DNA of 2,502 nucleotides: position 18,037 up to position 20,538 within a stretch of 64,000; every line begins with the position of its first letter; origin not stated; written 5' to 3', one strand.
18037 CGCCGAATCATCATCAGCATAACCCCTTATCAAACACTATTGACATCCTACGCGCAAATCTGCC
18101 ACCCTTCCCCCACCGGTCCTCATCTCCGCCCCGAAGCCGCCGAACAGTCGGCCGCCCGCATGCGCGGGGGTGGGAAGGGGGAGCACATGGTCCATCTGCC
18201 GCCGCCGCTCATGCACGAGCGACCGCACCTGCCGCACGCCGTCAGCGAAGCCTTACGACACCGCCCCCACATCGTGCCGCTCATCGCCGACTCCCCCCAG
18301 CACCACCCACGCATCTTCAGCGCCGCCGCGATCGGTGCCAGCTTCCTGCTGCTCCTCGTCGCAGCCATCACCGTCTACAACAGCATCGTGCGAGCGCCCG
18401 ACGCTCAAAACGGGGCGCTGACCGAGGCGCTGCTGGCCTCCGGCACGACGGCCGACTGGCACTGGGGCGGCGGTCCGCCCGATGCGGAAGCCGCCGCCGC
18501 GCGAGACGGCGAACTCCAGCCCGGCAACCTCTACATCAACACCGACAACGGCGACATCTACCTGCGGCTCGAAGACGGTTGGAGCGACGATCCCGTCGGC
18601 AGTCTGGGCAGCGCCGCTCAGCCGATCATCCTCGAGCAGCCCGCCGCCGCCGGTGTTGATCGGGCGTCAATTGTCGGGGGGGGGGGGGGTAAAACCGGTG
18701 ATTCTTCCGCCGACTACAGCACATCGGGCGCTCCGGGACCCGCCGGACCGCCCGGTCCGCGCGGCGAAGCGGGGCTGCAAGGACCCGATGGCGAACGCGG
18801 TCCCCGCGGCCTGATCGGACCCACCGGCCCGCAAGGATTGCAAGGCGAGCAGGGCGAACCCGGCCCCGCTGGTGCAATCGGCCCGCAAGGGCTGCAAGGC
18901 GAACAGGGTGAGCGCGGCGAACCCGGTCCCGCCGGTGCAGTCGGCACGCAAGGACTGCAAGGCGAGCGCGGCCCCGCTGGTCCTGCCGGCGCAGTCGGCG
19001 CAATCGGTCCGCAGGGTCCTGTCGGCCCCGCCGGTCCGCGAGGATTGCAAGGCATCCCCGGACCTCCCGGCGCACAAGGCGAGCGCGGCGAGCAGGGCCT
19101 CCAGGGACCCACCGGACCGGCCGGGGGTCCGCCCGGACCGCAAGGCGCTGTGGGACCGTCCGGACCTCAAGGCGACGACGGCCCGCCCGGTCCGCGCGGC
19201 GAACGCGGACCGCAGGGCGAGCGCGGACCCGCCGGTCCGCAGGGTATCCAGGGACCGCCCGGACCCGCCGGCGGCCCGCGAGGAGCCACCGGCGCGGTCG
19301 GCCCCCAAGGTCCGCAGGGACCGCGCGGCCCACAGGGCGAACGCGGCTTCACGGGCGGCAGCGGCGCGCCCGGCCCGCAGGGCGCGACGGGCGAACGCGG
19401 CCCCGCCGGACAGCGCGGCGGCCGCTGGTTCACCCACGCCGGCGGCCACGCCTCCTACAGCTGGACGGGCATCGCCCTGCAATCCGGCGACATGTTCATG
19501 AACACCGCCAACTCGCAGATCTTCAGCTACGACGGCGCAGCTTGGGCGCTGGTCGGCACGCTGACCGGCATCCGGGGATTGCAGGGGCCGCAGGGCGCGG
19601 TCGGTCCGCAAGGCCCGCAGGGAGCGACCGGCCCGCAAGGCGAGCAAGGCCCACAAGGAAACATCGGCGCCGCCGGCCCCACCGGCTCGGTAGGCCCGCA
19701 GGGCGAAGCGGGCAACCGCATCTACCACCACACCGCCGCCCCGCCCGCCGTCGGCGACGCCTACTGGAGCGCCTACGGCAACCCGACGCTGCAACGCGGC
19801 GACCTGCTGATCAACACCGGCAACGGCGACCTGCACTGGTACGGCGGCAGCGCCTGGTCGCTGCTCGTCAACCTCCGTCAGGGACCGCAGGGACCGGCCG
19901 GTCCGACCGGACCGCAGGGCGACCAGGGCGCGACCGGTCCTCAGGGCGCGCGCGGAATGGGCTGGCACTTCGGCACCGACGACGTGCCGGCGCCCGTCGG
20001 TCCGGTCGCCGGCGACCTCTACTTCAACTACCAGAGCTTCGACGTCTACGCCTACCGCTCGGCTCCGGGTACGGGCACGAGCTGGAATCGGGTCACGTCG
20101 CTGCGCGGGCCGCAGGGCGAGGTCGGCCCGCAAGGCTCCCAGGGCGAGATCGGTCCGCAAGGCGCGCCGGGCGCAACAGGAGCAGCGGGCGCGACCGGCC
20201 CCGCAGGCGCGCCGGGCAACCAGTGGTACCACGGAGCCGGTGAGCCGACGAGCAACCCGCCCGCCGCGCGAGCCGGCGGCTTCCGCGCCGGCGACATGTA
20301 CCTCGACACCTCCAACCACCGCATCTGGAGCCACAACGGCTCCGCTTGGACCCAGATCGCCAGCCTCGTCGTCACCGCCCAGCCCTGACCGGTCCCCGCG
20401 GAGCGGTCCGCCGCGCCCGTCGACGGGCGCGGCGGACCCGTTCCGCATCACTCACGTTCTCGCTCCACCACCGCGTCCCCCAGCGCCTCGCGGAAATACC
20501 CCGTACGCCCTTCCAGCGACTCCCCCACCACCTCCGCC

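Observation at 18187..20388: Collagen-like protein with an unusual architecture: TM anchor, G-X-Y blocks, and five copies of a 25-aa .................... repeat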

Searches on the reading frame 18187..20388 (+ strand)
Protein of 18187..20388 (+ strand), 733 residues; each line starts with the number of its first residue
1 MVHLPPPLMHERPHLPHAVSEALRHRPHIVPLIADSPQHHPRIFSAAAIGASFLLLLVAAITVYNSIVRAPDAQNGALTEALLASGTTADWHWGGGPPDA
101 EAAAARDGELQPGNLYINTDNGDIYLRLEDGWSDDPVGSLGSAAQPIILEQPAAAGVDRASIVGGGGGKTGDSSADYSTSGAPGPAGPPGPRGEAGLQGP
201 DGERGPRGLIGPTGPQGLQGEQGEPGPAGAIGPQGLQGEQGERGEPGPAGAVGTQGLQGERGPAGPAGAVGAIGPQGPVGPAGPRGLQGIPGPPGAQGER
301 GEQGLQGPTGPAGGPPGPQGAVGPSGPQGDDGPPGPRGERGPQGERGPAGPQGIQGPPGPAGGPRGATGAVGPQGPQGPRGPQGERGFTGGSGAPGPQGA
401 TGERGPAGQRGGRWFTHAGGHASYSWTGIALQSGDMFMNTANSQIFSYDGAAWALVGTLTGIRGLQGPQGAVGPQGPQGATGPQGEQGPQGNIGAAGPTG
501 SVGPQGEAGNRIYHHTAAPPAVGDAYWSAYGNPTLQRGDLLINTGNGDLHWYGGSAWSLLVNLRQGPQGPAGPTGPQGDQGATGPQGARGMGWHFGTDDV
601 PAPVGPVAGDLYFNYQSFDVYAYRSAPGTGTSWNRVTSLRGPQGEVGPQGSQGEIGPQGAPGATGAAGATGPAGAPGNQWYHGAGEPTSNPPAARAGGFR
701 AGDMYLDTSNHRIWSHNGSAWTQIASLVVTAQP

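Call 4: search_protein_families(library=pfam, proteins=[window:18187-20385:+], max_evalue=1)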
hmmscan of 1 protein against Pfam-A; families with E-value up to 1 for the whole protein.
window:18187-20385:+ (733 aa): 2 families
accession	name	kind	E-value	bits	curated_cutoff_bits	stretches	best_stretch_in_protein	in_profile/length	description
PF01391.23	Collagen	-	9e-53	176.3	27.2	8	461-509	7-55/60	Collagen triple helix repeat (20 copies)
PF02108.21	FliH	-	0.12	12.8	24.1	0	525-549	93-117/128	Flagellar assembly protein FliH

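Call 6: search_protein_families(library=ncbifam, proteins=[window:18187-20385:+], max_evalue=1)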
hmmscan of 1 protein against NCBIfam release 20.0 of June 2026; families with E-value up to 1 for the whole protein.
window:18187-20385:+ (733 aa): 4 families
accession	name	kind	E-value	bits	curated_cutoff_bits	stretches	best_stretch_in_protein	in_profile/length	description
NF046116.1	adhesin_Lcl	equivalog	9.7e-61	205.6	500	4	232-413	54-236/431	collagen-like adhesin Lcl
NF038329.2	gly_rich_SclB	equivalog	1.8e-51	175.4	325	4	177-361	116-297/442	LPXTG-anchored collagen-like adhesin Scl2/SclB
NF038330.1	adhesin_SclA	exception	1.1e-36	127.3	400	5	204-353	113-258/405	LPXTG-anchored collagen-like adhesin Scl1/SclA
NF038313.3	HisXaaSer_A4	exception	0.32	11.9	55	0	469-506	54-91/93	His-Xaa-Ser repeat protein HxsA4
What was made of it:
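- On LPXTG-anchored Scl1/Scl2 and Lcl adhesins (NCBIfam NF038329, NF038330, NF046116): 175.4 against 325, 127.3 against 400, 205.6 against 500, all through collagen only (call 6).
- Closest known: Characterised bacterial collagen-like surface proteins: Scl1/Scl2. Different: The NCBIfam equivalogs are hit only through collagen and far below their cut-offs: Lcl 205.6 against 500, SclB 175.4 against 325, SclA 127.3 against 400 (call 6).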

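Call 7: search_protein_families(library=phrogs, proteins=[window:18187-20385:+], max_evalue=0.1)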
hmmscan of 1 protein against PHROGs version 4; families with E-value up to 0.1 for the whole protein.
window:18187-20385:+ (733 aa): 51 families (the best 25 are shown)
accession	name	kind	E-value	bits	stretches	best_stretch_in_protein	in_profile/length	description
phrog_819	-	tail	2.3e-78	265.5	3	280-519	478-678/1024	tail protein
phrog_6320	-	tail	6.1e-76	257.7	4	347-516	101-222/745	tail fiber protein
phrog_5073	-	tail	2.5e-66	225.8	6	314-413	261-362/519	tail fiber protein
phrog_18350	-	tail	1.8e-43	150.1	7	220-316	102-199/253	tail fiber protein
phrog_366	-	tail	8.8e-43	148.4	8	173-254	298-385/474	tail fiber protein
phrog_8745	-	tail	3.6e-40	138.3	5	226-332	1380-1485/1803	tail fiber protein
phrog_10972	-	tail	4.2e-36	126.1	7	460-511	171-222/343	tail fiber protein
phrog_1806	-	tail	9.5e-35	121.2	5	179-285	113-229/276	collagen like minor tail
phrog_26654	-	unknown function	2.2e-34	120.4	5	159-259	62-151/360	-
phrog_3904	-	tail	1.3e-33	117.4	2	366-619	675-917/1086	tail fiber protein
phrog_17587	-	tail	5.8e-29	102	8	460-511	368-419/641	tail fiber protein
phrog_1658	-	unknown function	2.3e-28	100.6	7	637-699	54-120/239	-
phrog_22681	-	DNA, RNA and nucleotide metabolism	2.3e-27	96.8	4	442-510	86-151/157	DNA polymerase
phrog_3420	-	unknown function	2.9e-26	92.3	3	153-410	124-383/929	-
phrog_29268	-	unknown function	7.7e-23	81.5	5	230-357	407-533/653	-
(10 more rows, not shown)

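Call 11: find_encoding_contigs(protein=window:18187-20388:+, flank=3000, max_places=4)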
Protein window:18187-20388:+ (733 aa): no gene with exactly this product is on record in the collection.

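Call 28: find_homologous_proteins(query=window:18187-20385:+, max_evalue=1e-10)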
Query window:18187-20385:+ (733 aa): 6475 proteins with E <= 1e-10 among 8000 candidates; the best 120 are listed.
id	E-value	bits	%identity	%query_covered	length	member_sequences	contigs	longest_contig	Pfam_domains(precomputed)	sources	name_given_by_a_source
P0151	1.9e-167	577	41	96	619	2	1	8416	PF01391.24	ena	-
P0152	2.8e-138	480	44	49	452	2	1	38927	PF01391.24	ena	-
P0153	1.1e-92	330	37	77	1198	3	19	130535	PF01391.24,PF13884.12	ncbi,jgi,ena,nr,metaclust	ncbi:MAG: hypothetical protein CMD96_03515 [Gammaproteobacteria bacterium]|jgi:hypothetical protein|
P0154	2.6e-87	312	39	68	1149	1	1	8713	PF01391.24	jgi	-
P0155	5.8e-84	301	41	48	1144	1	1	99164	PF01391.24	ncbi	-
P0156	1.1e-81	293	37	66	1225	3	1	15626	PF01391.24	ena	-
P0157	8.4e-79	284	45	52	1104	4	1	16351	PF01391.24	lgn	-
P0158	6.0e-75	271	36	66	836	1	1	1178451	PF01391.24,PF26696.1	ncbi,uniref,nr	ncbi:hypothetical protein [Desertivirga xinjiangensis]|uniref:hypothetical protein n=1 Tax=Desertivi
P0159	1.2e-73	267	39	68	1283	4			PF01391.24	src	-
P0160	7.1e-73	264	37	68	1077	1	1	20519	PF01391.24,PF00754.32,PF13385.14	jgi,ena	-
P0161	1.2e-70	257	33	74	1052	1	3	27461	PF01391.24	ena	-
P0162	8.0e-70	254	40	68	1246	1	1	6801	PF01391.24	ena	-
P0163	1.1e-68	250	41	43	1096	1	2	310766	PF01391.24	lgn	-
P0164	6.8e-68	248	36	68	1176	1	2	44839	PF01391.24,PF07484.18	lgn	-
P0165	1.2e-67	247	34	75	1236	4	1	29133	PF01391.24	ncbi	-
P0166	5.4e-67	245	40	45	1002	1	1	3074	PF01391.24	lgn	-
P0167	2.0e-66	243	44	44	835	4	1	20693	PF01391.24,PF24243.2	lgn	-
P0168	7.1e-66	241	35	45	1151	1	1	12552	PF02839.20,PF01391.24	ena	-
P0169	7.1e-66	241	40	48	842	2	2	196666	PF01391.24,PF26696.1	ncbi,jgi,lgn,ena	-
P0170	1.4e-65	240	32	77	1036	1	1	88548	PF01391.24,PF24077.2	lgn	-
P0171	1.5e-65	240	32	66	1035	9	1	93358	PF01391.24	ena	-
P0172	2.2e-65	239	35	79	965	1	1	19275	PF01391.24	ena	-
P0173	2.3e-65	239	33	74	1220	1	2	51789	PF02839.20,PF01391.24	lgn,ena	-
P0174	5.9e-65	238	34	74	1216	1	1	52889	PF02839.20,PF01391.24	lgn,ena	-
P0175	6.6e-65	238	44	56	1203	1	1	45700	PF01391.24,PF13018.12,PF03895.22,PF05658.20,PF05662.20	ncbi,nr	ncbi:ESPR-type extended signal peptide-containing protein [Glaesserella parasuis]|nr:ESPR-type exten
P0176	5.8e-64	235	34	75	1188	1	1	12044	PF02839.20,PF01391.24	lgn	-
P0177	7.6e-64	234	44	45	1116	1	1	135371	PF02839.20,PF01391.24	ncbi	-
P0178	8.1e-64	234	37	48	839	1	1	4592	PF01391.24,PF26696.1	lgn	-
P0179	1.7e-63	233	39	64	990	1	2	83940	PF01391.24,PF13018.12,PF05658.20,PF05662.20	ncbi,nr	ncbi:ESPR-type extended signal peptide-containing protein, partial [Glaesserella parasuis]|nr:ESPR-t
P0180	5.0e-63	231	35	62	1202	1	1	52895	PF02839.20,PF01391.24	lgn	-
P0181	9.2e-63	231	31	69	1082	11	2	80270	PF01391.24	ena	-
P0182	1.1e-62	230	38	69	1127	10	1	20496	PF01391.24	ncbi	ncbi:MAG: hypothetical protein RR886_07010 [Cellulosilyticaceae bacterium]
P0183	1.4e-62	230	34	74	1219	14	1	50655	PF02839.20,PF01391.24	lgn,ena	-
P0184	2.0e-62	230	39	56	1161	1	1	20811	PF02839.20,PF01391.24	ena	-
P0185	2.5e-62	229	36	66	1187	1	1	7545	PF01391.24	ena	-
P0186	3.2e-62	229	31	75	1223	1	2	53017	PF02839.20,PF01391.24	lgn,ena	-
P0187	3.5e-62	229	35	64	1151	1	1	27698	PF02839.20,PF01391.24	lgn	-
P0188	7.5e-62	228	40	68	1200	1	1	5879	PF01391.24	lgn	-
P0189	7.5e-62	228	42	48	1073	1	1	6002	PF01391.24,PF24517.3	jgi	jgi:hypothetical protein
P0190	1.0e-61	227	36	64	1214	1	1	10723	PF02839.20,PF01391.24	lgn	-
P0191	1.8e-61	226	38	56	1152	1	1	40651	PF02839.20,PF01391.24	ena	-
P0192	2.1e-61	226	34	58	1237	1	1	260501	PF01391.24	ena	-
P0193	2.5e-61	226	33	75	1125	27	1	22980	PF01391.24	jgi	jgi:collagen type VII alpha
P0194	2.8e-61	226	35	64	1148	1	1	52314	PF02839.20,PF01391.24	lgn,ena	-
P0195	3.9e-61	225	35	85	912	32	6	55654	PF01391.24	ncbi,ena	-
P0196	5.7e-61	225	41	46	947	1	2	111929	PF01391.24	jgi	jgi:hypothetical protein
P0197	6.9e-61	224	38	57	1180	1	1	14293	PF02839.20,PF01391.24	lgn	-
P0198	8.1e-61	224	38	56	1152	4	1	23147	PF02839.20,PF01391.24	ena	-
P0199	9.1e-61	224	33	67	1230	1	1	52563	PF02839.20,PF01391.24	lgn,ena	-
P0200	1.0e-60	224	35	64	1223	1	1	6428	PF02839.20,PF01391.24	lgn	-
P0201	1.1e-60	224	35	64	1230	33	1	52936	PF02839.20,PF01391.24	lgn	-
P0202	1.1e-60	224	34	66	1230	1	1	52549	PF02839.20,PF01391.24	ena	-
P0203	1.1e-60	224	33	75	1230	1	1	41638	PF02839.20,PF01391.24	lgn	-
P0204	1.3e-60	223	38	57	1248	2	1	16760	PF02839.20,PF01391.24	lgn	-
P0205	1.3e-60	223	34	75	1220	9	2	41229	PF02839.20,PF01391.24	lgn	-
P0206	1.5e-60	223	33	75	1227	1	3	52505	PF02839.20,PF01391.24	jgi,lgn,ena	jgi:hypothetical protein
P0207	1.5e-60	223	34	66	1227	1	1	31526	PF02839.20,PF01391.24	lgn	-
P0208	1.6e-60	223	36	60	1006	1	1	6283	PF02839.20,PF01391.24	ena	-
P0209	1.8e-60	223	33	75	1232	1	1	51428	PF02839.20,PF01391.24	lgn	-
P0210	1.9e-60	223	33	75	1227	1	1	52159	PF02839.20,PF01391.24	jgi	jgi:hypothetical protein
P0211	2.5e-60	223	35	66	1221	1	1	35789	PF02839.20,PF01391.24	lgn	-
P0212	2.9e-60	222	38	57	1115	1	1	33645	PF02839.20,PF01391.24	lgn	-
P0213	3.5e-60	222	31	76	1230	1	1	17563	PF02839.20,PF01391.24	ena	-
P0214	3.6e-60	222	35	65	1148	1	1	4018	PF02839.20,PF01391.24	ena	-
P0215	5.0e-60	222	34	74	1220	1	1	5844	PF02839.20,PF01391.24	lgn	-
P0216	5.6e-60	221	33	67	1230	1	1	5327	PF02839.20,PF01391.24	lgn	-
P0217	5.7e-60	221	33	74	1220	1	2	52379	PF02839.20,PF01391.24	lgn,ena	-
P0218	6.1e-60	221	36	59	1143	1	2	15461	PF02839.20,PF01391.24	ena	-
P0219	6.4e-60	221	31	76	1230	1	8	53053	PF02839.20,PF01391.24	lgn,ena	-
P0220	6.7e-60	221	33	75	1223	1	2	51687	PF02839.20,PF01391.24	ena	-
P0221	9.9e-60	221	35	66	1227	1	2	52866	PF02839.20,PF01391.24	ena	-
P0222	1.1e-59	220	33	74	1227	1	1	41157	PF02839.20,PF01391.24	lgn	-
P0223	1.1e-59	220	36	59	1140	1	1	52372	PF02839.20,PF01391.24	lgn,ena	-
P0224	1.2e-59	220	38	68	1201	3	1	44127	PF01391.24,PF01410.24,PF23657.2,PF00147.24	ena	-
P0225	1.2e-59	220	35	66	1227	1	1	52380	PF02839.20,PF01391.24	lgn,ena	-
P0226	1.7e-59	220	35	64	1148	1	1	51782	PF02839.20,PF01391.24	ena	-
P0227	1.7e-59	220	36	68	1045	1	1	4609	PF01391.24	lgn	-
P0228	1.7e-59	220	49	45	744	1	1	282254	PF01391.24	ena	-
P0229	2.0e-59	220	35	66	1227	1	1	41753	PF02839.20,PF01391.24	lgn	-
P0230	2.0e-59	220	35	66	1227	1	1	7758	PF02839.20,PF01391.24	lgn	-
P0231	2.2e-59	219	35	66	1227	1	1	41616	PF02839.20,PF01391.24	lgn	-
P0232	2.3e-59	219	42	46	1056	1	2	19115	PF01391.24,PF13018.12,PF03895.22,PF05658.20,PF05662.20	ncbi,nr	ncbi:ESPR-type extended signal peptide-containing protein [Glaesserella parasuis]|nr:ESPR-type exten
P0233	2.3e-59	219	36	61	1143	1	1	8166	PF02839.20,PF01391.24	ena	-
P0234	2.7e-59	219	35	66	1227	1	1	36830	PF02839.20,PF01391.24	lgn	-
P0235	2.8e-59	219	35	64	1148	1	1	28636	PF02839.20,PF01391.24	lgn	-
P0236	2.9e-59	219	35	66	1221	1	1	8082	PF02839.20,PF01391.24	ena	-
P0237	3.0e-59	219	35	66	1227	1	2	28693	PF02839.20,PF01391.24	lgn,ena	-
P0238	3.2e-59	219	35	66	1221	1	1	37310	PF02839.20,PF01391.24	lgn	-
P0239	3.4e-59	219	33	75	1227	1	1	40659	PF02839.20,PF01391.24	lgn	-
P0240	3.7e-59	219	35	66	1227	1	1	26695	PF02839.20,PF01391.24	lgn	-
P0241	3.9e-59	219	34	64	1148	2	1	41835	PF02839.20,PF01391.24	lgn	-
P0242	4.0e-59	219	35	67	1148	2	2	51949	PF02839.20,PF01391.24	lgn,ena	-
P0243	4.2e-59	219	35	67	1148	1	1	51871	PF02839.20,PF01391.24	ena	-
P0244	4.2e-59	219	35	66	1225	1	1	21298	PF02839.20,PF01391.24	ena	-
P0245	4.2e-59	219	35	66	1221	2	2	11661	PF02839.20,PF01391.24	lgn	-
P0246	4.4e-59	218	34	62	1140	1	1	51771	PF02839.20,PF01391.24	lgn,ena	-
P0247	4.5e-59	218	34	65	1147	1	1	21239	PF02839.20,PF01391.24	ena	-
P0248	5.7e-59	218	39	57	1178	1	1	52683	PF02839.20,PF01391.24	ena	-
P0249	6.1e-59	218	35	64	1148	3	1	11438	PF02839.20,PF01391.24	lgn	-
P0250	6.5e-59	218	35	66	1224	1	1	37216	PF02839.20,PF01391.24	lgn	-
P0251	6.7e-59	218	33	75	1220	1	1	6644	PF02839.20,PF01391.24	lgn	-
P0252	6.8e-59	218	34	66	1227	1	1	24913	PF02839.20,PF01391.24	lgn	-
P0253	7.7e-59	218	33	75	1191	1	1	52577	PF02839.20,PF01391.24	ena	-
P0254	8.0e-59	218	35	66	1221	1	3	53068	PF02839.20,PF01391.24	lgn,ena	-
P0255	8.3e-59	218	37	51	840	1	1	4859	PF01391.24,PF26696.1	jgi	jgi:hypothetical protein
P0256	8.5e-59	218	32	76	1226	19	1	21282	PF02839.20,PF01391.24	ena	-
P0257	9.1e-59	217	35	66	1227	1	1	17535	PF02839.20,PF01391.24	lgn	-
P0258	9.5e-59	217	35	66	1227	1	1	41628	PF02839.20,PF01391.24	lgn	-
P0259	9.6e-59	217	33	75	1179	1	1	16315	PF02839.20,PF01391.24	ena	-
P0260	1.2e-58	217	35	65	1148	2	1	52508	PF02839.20,PF01391.24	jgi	jgi:hypothetical protein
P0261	1.2e-58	217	45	38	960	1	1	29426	PF01391.24,PF03906.21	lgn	-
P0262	1.2e-58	217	33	75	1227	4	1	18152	PF02839.20,PF01391.24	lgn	-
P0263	1.5e-58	217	36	62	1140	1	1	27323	PF02839.20,PF01391.24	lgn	-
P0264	1.6e-58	217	38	57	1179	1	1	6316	PF02839.20,PF01391.24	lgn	-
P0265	1.6e-58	217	36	64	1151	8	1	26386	PF02839.20,PF01391.24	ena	-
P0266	1.7e-58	216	35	64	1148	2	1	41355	PF02839.20,PF01391.24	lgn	-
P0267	1.8e-58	216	35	65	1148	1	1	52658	PF02839.20,PF01391.24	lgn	-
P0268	1.9e-58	216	35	65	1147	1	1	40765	PF02839.20,PF01391.24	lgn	-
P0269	2.0e-58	216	34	75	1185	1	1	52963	PF02839.20,PF01391.24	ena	-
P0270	2.0e-58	216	33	67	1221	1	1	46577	PF02839.20,PF01391.24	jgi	jgi:hypothetical protein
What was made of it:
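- Tried and rejected: Just two true homologs topped the list (call 28).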

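Call 30: find_encoding_contigs(protein=P0152, flank=10000, max_places=3)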
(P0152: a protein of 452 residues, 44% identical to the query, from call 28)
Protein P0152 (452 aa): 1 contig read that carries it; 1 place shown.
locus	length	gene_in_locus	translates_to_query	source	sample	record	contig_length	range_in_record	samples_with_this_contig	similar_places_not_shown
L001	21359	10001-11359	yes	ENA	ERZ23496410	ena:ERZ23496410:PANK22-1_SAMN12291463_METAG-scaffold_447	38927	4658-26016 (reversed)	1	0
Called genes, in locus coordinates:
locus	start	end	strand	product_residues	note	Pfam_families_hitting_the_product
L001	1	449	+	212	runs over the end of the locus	PF02643:DUF192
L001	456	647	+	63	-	-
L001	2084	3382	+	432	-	-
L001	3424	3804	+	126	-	-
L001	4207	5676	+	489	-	PF00370:FGGY_N, PF02782:FGGY_C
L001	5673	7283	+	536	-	PF00890:FAD_binding_2 (faint), PF01266:DAO, PF13450:NAD_binding_8 (weak), PF16901:DAO_C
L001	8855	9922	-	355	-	-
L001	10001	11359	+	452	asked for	PF01391:Collagen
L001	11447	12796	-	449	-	PF00202:Aminotran_3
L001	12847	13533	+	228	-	PF09335:VTT_dom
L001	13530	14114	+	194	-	PF01613:Flavin_Reduct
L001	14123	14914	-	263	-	PF00378:ECH_1, PF16113:ECH_2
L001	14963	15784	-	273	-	PF00106:adh_short, PF08659:KR, PF13561:adh_short_C2, PF23441:SDR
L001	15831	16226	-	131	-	-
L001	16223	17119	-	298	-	PF14267:DUF4357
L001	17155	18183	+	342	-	PF13646:HEAT_2 (weak), PF00588:SpoU_methylase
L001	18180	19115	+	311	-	PF03330:DPBB_1 (weak)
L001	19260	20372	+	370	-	PF00089:Trypsin, PF13365:Trypsin_2, PF00595:PDZ (weak), PF13180:PDZ_2, PF17820:PDZ_6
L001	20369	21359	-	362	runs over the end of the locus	PF05977:MFS_3, PF07690:MFS_1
